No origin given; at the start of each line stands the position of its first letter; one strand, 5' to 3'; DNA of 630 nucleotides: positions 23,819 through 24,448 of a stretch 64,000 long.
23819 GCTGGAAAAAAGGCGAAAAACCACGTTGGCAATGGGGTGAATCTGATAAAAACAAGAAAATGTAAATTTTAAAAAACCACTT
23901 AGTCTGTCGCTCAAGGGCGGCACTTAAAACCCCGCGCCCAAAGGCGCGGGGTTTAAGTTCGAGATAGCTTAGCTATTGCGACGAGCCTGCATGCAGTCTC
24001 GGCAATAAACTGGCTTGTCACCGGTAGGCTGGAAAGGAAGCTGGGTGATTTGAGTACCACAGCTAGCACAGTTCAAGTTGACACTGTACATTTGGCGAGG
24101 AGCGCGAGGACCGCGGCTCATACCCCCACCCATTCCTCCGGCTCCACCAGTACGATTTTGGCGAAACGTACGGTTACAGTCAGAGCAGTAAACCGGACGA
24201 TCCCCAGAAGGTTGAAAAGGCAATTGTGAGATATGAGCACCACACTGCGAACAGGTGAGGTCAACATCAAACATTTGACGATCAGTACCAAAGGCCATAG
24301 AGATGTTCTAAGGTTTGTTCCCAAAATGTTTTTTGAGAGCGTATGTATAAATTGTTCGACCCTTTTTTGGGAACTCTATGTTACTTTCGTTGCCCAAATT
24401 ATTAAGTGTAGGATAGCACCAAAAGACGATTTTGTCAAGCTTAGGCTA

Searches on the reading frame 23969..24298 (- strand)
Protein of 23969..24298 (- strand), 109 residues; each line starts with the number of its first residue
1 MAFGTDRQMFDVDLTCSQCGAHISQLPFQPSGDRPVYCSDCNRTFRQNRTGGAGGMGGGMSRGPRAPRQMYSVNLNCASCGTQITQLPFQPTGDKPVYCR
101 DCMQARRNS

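Call 43: search_protein_families(library=pfam, proteins=[window:23969-24298:-], max_evalue=0.01)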
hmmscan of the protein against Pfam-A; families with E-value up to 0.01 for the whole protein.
window:23969-24298:- (109 aa): 6 families
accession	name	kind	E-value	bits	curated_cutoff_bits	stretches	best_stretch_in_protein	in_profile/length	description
PF23477.1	zf_Tbcl_2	-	1.6e-28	98.6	27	2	68-107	1-37/37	Probable treble clef zinc finger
PF21326.4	KDM6_GATAL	-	0.00025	21.3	27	0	15-48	11-47/59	KDM6, GATA-like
PF09723.15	Zn_ribbon_8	-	0.00037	20.9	34.4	0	77-104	8-34/41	Zinc ribbon domain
PF25206.1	DUF7836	-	0.00095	19.4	26.7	0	72-108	5-42/59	Domain of unknown function (DUF7836)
PF13451.12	zf_Tbcl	-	0.0015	18.9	24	0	95-108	32-45/48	Probable treble clef domain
PF00412.28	LIM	-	0.0022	18.6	22.9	0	75-105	27-56/58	LIM domain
